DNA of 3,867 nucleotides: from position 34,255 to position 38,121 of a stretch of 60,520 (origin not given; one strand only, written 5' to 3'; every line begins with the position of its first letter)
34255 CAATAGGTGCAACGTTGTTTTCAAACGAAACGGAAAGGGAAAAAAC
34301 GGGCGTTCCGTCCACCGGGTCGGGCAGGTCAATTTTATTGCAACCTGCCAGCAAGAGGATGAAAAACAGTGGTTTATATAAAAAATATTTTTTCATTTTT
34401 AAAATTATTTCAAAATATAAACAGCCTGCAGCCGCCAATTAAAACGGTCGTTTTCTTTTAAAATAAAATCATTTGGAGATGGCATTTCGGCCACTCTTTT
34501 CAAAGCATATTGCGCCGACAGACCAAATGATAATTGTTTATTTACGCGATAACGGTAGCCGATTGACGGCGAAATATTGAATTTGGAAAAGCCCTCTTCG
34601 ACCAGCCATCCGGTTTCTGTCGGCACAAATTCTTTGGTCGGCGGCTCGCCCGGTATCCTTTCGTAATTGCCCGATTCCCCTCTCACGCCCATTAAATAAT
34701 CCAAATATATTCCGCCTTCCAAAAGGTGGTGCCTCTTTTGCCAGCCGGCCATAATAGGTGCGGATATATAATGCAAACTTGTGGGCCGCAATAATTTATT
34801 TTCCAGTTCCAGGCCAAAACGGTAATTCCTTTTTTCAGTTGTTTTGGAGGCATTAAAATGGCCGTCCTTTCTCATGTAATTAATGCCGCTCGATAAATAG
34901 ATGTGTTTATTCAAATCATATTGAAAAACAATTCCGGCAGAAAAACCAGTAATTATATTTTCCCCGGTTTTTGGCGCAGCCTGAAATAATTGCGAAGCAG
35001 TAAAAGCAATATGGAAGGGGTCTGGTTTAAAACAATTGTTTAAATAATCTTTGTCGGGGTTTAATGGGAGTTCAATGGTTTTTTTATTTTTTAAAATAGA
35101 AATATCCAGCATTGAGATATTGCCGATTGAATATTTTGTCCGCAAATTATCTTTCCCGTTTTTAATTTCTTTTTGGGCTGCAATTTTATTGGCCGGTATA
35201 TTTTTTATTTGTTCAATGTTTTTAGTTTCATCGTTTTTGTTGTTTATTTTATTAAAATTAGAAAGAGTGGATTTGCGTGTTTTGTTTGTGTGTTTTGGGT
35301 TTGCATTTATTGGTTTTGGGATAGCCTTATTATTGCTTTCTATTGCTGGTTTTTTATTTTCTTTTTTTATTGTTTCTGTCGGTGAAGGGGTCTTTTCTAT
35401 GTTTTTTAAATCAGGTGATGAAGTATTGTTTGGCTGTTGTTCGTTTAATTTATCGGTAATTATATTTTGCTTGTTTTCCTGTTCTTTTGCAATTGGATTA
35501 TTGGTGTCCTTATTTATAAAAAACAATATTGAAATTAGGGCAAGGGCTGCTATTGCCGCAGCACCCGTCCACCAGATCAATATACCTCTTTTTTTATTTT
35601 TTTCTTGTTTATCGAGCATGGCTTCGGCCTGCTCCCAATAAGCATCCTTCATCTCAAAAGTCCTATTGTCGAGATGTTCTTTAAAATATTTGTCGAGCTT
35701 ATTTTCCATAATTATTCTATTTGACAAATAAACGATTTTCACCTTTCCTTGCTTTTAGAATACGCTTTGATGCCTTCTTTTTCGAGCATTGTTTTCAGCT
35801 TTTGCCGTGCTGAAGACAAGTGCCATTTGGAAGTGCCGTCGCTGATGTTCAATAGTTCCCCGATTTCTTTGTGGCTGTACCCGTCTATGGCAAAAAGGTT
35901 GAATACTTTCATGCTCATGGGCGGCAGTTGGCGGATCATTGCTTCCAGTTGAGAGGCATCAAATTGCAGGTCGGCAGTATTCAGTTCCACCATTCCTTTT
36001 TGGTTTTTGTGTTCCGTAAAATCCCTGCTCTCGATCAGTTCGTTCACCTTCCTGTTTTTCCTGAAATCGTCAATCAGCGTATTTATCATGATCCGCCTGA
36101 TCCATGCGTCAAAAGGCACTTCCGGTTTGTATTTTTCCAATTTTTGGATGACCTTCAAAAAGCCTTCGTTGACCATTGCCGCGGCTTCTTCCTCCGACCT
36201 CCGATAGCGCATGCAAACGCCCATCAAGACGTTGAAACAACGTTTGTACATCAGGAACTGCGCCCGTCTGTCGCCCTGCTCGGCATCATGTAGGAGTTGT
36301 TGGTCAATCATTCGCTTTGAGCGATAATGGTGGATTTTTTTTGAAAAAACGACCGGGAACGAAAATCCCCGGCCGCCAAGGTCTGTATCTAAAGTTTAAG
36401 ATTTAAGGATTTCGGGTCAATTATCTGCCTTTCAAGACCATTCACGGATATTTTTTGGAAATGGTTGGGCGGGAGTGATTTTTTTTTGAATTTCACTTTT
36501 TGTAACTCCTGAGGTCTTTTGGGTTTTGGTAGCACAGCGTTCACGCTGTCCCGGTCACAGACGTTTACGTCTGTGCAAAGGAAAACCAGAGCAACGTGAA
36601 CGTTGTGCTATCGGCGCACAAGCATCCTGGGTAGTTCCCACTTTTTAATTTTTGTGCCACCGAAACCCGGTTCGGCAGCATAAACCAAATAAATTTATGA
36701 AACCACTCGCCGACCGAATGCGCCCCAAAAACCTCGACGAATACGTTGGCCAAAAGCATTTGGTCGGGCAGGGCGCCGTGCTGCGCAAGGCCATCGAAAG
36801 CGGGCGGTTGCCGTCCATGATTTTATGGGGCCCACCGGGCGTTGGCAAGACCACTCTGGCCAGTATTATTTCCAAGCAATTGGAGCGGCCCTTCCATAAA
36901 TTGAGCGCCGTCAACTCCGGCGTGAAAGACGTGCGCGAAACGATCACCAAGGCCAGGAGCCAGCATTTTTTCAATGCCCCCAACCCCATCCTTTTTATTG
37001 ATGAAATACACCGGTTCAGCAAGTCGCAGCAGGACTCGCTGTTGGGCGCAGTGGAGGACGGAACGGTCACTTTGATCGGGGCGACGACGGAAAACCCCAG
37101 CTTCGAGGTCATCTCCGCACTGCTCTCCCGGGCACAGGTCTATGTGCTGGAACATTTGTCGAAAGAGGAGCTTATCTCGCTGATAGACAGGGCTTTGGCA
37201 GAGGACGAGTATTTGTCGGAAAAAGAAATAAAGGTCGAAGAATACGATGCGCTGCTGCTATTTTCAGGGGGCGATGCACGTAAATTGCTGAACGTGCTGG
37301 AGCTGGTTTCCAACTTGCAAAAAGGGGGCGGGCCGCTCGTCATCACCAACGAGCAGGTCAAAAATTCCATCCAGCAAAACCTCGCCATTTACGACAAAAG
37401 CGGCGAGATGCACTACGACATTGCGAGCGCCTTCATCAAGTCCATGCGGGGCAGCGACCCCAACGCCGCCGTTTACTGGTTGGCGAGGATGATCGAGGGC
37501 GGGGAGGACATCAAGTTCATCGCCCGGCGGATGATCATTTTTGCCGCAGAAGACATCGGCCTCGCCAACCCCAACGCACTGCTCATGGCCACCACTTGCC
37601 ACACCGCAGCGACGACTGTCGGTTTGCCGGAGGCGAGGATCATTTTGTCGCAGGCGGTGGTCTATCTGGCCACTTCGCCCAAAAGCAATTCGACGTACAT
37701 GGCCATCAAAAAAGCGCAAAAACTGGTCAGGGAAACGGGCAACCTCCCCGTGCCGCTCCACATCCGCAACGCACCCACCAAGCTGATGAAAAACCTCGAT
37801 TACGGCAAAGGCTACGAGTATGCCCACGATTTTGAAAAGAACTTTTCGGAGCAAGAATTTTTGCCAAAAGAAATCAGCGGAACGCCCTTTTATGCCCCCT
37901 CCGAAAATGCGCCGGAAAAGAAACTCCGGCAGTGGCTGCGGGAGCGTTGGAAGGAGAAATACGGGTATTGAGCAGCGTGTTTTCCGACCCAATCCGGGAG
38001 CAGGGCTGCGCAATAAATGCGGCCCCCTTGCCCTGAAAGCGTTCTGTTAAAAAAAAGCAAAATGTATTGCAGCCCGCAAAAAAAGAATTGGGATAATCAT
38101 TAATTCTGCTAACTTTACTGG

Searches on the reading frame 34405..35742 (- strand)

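Call 10: search_protein_families(library=pfam, proteins=[window:34405-35742:-])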
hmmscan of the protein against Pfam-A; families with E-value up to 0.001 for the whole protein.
window:34405-35742:- (445 aa): 1 family
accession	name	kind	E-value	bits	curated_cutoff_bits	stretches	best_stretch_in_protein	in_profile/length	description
PF13568.12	OMP_b-brl_2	-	1.4e-07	32.2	27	1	246-414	16-170/175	Outer membrane protein beta-barrel domain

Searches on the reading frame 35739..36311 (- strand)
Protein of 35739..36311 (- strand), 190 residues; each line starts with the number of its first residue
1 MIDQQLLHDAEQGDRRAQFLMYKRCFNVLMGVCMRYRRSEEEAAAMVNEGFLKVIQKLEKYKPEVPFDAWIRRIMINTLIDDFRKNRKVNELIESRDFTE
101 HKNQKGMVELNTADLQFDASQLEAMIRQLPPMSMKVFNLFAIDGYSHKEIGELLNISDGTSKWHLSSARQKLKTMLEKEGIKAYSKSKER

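Call 10: search_protein_families(library=pfam, proteins=[window:35739-36311:-])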
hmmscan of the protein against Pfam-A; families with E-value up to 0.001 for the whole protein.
window:35739-36311:- (190 aa): 5 families
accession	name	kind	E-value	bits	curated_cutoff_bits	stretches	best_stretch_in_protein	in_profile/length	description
PF04542.20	Sigma70_r2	-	1.2e-13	51.1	24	1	21-88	1-70/71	Sigma-70 region 2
PF08281.18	Sigma70_r4_2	-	3e-12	46.4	25.7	1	121-172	3-54/54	Sigma-70, region 4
PF07638.17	Sigma70_ECF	-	7e-11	42.8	21.1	1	5-176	6-183/185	ECF sigma factor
PF04545.22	Sigma70_r4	-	1.1e-05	25.2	24.1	1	126-173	2-49/50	Sigma-70, region 4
PF00196.25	GerE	-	6.7e-05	22.9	23.5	1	142-174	15-47/57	Bacterial regulatory proteins, luxR family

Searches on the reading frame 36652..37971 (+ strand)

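Call 10: search_protein_families(library=pfam, proteins=[window:36652-37971:+])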
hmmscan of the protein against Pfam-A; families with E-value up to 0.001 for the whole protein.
window:36652-37971:+ (439 aa): 17 families
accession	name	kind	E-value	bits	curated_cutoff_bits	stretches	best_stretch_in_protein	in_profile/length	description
PF12002.13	MgsA_C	-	4.1e-72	241.9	27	1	267-431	1-165/167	MgsA AAA+ ATPase C terminal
PF16193.11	AAA_assoc_2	-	6.5e-23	81.2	34.3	1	192-266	6-81/81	AAA C-terminal domain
PF00004.35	AAA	-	1.5e-18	67.9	21.2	1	56-163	1-125/131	ATPase family associated with various cellular activities (AAA)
PF05496.18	RuvB_N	-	2.1e-17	63.8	27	1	23-142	1-116/159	Holliday junction DNA helicase RuvB P-loop domain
PF00158.32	Sigma54_activat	-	1.7e-08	34.8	20.2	1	55-169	24-153/168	Sigma-54 interaction domain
PF13191.12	AAA_16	-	1e-07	33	32.6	1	46-80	17-51/167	AAA ATPase domain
PF07728.20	AAA_5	-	7.3e-07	29.7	22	1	56-147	2-103/139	AAA domain (dynein-related subfamily)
PF13173.12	AAA_14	-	1.2e-06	29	27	1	56-174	5-128/129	AAA domain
PF01078.27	Mg_chelatase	-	4.1e-06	26.8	20.3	0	55-79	24-48/207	Magnesium chelatase, subunit ChlI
PF07726.17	AAA_3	-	6e-06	26.6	27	1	56-151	2-104/131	ATPase family associated with various cellular activities (AAA)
PF13401.12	AAA_22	-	2.1e-05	25.3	27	0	55-98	7-54/130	AAA domain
PF14532.12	Sigma54_activ_2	-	0.00012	22.7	25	1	56-142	24-104/138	Sigma-54 interaction domain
PF13604.12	AAA_30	-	0.00018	21.8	27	0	39-147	5-127/191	AAA domain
PF20720.3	nSTAND3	-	0.00022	21.4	27.2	1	56-107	20-70/155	Novel STAND NTPase 3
PF06068.19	TIP49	-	0.00074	19.2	23.8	0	29-88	24-87/347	TIP49 P-loop domain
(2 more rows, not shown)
